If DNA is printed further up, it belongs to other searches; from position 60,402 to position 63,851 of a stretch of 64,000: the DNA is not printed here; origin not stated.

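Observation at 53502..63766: Self-contained non-cellulosomal cohesin-dockerin system: one membrane-anchored cohesin plus three secreted cargo proteins that each carry cohesin AND dockerin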

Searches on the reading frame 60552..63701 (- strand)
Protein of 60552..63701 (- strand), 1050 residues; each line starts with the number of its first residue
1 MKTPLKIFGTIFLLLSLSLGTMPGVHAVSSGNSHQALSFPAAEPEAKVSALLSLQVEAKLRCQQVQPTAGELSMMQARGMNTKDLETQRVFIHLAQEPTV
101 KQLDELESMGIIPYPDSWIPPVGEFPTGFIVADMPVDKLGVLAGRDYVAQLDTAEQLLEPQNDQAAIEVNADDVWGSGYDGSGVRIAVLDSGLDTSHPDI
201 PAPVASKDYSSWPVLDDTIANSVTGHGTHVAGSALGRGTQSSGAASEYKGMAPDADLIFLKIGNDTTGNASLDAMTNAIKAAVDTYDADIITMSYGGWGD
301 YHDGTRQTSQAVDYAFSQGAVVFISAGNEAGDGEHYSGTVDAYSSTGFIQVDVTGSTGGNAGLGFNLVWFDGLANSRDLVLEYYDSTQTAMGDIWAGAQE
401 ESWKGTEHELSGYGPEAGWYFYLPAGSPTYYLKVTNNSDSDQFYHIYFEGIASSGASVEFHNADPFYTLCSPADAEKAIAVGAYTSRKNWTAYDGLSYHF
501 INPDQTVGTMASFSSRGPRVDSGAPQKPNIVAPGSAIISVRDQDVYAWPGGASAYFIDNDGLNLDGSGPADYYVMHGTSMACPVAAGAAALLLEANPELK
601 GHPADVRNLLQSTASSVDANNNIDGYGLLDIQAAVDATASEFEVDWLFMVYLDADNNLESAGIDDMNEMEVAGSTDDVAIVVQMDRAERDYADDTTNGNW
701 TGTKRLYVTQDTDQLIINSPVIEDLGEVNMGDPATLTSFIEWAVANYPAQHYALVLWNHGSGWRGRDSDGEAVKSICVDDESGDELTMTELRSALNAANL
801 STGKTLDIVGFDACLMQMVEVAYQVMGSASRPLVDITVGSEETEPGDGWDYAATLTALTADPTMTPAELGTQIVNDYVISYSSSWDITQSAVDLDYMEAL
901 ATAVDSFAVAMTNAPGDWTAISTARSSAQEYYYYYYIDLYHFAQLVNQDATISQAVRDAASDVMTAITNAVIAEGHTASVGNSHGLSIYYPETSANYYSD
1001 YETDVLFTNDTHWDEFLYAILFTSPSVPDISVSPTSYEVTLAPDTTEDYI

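Call 53: find_homologous_proteins(query=window:60552-63701:-, max_evalue=1e-10)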
Query window:60552-63701:- (1050 aa): 750 proteins with E <= 1e-10 among 8000 candidates; the best 120 are listed.
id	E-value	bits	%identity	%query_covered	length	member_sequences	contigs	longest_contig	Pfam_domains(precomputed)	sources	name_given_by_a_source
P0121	0.0e+0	2373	100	100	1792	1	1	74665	PF00404.25,PF09099.17,PF01835.26,PF00082.28,PF03415.20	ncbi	-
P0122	0.0e+0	2169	91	100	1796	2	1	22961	PF00404.25,PF00082.28,PF03415.20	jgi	-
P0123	0.0e+0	2150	90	100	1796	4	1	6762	PF00404.25,PF09099.17,PF00082.28,PF03415.20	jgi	-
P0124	0.0e+0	2148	90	100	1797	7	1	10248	PF19190.7,PF00404.25,PF00082.28,PF03415.20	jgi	jgi:subtilisin family serine protease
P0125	0.0e+0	2131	89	100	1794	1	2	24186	PF00404.25,PF00082.28,PF03415.20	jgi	-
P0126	0.0e+0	2123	88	100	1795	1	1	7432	PF00404.25,PF09099.17,PF00082.28,PF03415.20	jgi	jgi:subtilisin family serine protease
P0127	0.0e+0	2123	89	100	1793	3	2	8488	PF00404.25,PF00082.28,PF03415.20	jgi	-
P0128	0.0e+0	2103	88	100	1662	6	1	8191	PF00404.25,PF09099.17,PF00082.28,PF03415.20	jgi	-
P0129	0.0e+0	2101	89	100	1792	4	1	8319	PF00404.25,PF00082.28,PF03415.20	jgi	-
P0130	0.0e+0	2048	86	100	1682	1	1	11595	PF05096.19,PF01833.31,PF00404.25,PF21959.3,PF00082.28,PF03415.20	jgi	jgi:subtilisin family serine protease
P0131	0.0e+0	2043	86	100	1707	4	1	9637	PF19190.7,PF00404.25,PF00963.25,PF10633.16,PF22544.3,PF00082.28,PF03415.20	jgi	jgi:clostripain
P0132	0.0e+0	2031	86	100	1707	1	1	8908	PF19190.7,PF00404.25,PF00963.25,PF10633.16,PF22544.3,PF00082.28,PF03415.20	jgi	jgi:clostripain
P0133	0.0e+0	1999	83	100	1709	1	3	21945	PF19190.7,PF00404.25,PF22544.3,PF00082.28,PF03415.20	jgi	jgi:clostripain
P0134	0.0e+0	1973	82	100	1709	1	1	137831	PF19190.7,PF00404.25,PF00963.25,PF00082.28,PF03415.20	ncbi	-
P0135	0.0e+0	1957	82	100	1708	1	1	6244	PF00404.25,PF00082.28,PF03415.20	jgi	jgi:clostripain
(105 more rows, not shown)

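Call 54: find_encoding_contigs(protein=P0121, flank=10000, max_places=3)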
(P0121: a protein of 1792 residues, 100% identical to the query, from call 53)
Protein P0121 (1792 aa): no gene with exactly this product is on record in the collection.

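Call 56: find_encoding_contigs(protein=P0122, flank=10000, max_places=2)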
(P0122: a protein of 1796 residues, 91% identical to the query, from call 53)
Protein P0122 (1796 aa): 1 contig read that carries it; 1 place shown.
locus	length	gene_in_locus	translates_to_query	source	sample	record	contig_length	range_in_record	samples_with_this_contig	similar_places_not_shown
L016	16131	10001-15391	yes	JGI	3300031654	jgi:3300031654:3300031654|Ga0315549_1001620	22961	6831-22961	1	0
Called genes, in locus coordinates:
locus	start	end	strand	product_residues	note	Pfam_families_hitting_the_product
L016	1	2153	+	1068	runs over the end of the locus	PF05048:NosD (weak), PF13229:Beta_helix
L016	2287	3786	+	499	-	PF19077:Big_13 (weak), PF13205:Big_5, PF19078:Big_12 (weak), PF13205:Big_5, PF00404:Dockerin_1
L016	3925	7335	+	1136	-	-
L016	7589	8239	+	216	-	PF00963:Cohesin, PF00404:Dockerin_1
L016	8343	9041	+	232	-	-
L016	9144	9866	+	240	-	-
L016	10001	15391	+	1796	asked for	PF00082:Peptidase_S8, PF03415:Peptidase_C11, PF00404:Dockerin_1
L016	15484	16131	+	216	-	?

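Call 57: find_encoding_contigs(protein=P0125, flank=10000, max_places=2)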
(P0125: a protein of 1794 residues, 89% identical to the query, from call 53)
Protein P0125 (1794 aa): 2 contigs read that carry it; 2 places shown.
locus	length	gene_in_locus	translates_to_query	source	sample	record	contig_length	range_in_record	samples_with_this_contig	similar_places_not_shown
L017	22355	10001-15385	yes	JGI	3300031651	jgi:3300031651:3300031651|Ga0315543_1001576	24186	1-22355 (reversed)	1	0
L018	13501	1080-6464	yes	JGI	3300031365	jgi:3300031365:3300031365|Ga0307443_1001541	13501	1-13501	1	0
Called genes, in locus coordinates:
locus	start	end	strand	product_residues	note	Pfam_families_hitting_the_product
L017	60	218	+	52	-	-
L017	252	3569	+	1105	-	-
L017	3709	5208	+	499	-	PF19077:Big_13 (weak), PF13205:Big_5, PF19078:Big_12 (weak), PF00404:Dockerin_1 (weak)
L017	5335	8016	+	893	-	PF13205:Big_5, PF00041:fn3 (weak), PF07705:CARDB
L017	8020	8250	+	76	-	-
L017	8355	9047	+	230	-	-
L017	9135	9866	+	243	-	-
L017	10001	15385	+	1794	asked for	PF00082:Peptidase_S8, PF03415:Peptidase_C11, PF00404:Dockerin_1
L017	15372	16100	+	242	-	PF00963:Cohesin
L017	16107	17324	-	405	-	-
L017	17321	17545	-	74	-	-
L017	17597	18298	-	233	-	PF03483:B3_4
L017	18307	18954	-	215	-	PF00303:Thymidylat_synt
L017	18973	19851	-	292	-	PF04055:Radical_SAM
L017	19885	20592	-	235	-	-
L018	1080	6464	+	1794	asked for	PF00082:Peptidase_S8, PF03415:Peptidase_C11, PF00404:Dockerin_1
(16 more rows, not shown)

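Call 66: find_homologous_proteins(query=L016:8343-9041:+, max_evalue=0.001)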
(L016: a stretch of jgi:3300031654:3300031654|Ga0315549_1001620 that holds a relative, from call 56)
Query L016:8343-9041:+ (232 aa): 317 proteins with E <= 0.001 among 8000 candidates; the best 120 are listed.
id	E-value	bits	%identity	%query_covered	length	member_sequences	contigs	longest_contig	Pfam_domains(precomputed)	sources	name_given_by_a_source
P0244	1.9e-143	494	100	100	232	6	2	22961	-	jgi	-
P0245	8.8e-128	443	91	100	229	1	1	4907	-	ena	-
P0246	4.5e-123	427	76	100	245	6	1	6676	-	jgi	jgi:hypothetical protein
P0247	7.3e-121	420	86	100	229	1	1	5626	-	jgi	-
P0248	9.2e-121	420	88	100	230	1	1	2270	-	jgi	jgi:hypothetical protein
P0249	9.7e-121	420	88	100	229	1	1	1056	-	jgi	jgi:hypothetical protein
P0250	1.6e-120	419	88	100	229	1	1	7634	-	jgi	jgi:hypothetical protein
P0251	3.5e-120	418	88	100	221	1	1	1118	-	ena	-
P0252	6.2e-119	414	85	100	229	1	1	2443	-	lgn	-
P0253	8.1e-117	407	84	100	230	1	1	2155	-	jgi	-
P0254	3.3e-116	405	82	100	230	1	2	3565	-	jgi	jgi:hypothetical protein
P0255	4.0e-116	405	83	100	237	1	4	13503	-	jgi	-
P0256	5.5e-116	404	83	100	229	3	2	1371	-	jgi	jgi:hypothetical protein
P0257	9.9e-116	403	85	100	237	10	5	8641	-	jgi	-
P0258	2.3e-115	402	86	98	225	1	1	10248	-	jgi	jgi:hypothetical protein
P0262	2.5e-112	392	81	100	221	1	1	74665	-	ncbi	-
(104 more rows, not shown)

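Call 67: find_encoding_contigs(protein=P0262, flank=10000, max_places=2)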
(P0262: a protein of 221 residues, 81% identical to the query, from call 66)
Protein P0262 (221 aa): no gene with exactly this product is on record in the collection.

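Call 79: predict_structure(alignment_id=A3)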
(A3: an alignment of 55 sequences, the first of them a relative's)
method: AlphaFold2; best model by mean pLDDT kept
length: 221 residues; sequences in the alignment: 55
mean_pLDDT: 74.8   pTM: 0.52
mean pLDDT of the five models: 74.8, 73.5, 73.2, 72.8, 71.9
residues with pLDDT >= 90: 92; 70-90: 50; 50-70: 25; < 50: 54
segments of 3 or more residues with pLDDT < 50: 139-182, 186-193
pLDDT, mean of each block of 10 residues (from residue 1): 78 77 64 97 96 95 94 90 93 95 96 96 93 67 42 38 35 40 47 58 84 75 49
secondary structure, 60 per line:
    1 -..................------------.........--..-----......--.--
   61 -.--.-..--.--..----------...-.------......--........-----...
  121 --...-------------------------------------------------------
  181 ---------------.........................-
elements in order: H2-19 E32-40 E50-55 E86-88 E97-102 E105-112 E118-120 E123-125 H196-220

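Call 81: fold_search(model_id=the predicted structure, library=pdb)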
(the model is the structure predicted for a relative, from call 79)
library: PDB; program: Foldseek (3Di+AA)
matches with E <= 10: 568; with E <= 0.001: 1
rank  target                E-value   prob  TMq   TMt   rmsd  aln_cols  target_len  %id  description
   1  9hfj                  1.0e-03  1.00  0.24  0.48   4.6       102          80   20  Crystal structure of the NTE domain of SusCdex (BT3090) dextran transporter (released 2025-11-26)
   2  3njx                  3.3e-03  0.96  0.21  0.11   8.5       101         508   10  Rhamnogalacturonan Lyase from Aspergillus aculeatus mutant H210A (released 2010-10-06)
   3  2xhn_A                3.5e-03  0.95  0.21  0.11   8.5       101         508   10  Rhamnogalacturonan lyase from Aspergillus aculeatus K150A active site mutant (released 2010-09-29)
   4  4v4c_B                3.9e-03  1.00  0.25  0.21   4.9        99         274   16  Crystal Structure of Pyrogallol-Phloroglucinol Transhydroxylase from Pelobacter acidigallici (released 2014-07-09)
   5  6fb3_A                3.9e-03  0.97  0.24  0.04   7.9       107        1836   15  Teneurin 2 Partial Extracellular Domain (released 2018-03-28)
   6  1nkg                  4.4e-03  0.94  0.21  0.11   8.5       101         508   10  Rhamnogalacturonan lyase from Aspergillus aculeatus (released 2004-05-25)
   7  8fia_A                5.6e-03  1.00  0.28  0.04   3.9       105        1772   17  The structure of fly Teneurin self assembly (released 2023-05-03)
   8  6n0a_B                6.3e-03  0.44  0.17  0.15  11.0       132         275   11  Structure of the major pilin protein (T-18.1) from Streptococcus pyogenes serotype MGAS8232 (released 2019-04-17)
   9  3mn8_D                9.0e-03  0.95  0.22  0.14   5.7       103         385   18  Structure of Drosophila melanogaster carboxypeptidase D isoform 1B short (released 2010-07-28)
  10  4yok                  1.1e-02  0.92  0.23  0.25   6.2       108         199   17  Crystal structure of a DUF3823 family protein (PARMER_04126) from Parabacteroides merdae ATCC 43184 at 1.80 A resolution (released 2015-03-25)
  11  3mn8_A                1.2e-02  0.99  0.26  0.16   4.7       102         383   16  Structure of Drosophila melanogaster carboxypeptidase D isoform 1B short (released 2010-07-28)
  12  3mn8_B                1.3e-02  0.99  0.26  0.16   4.7       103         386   16  Structure of Drosophila melanogaster carboxypeptidase D isoform 1B short (released 2010-07-28)
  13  5umh_A                1.5e-02  0.89  0.25  0.19  13.3       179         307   14  Crystal Structure of Catechol 1,2-dioxygenase protein from Burkholderia multivorans (released 2017-02-15)
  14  3t2l                  1.5e-02  0.41  0.19  0.16  13.3       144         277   10  Crystal structure of a Putative cell adhesion protein (BF1858) from Bacteroides fragilis NCTC 9343 at 2.33 A resolution (released 2011-08-10)
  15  3mn8_C                1.5e-02  0.99  0.25  0.16   4.8       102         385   16  Structure of Drosophila melanogaster carboxypeptidase D isoform 1B short (released 2010-07-28)
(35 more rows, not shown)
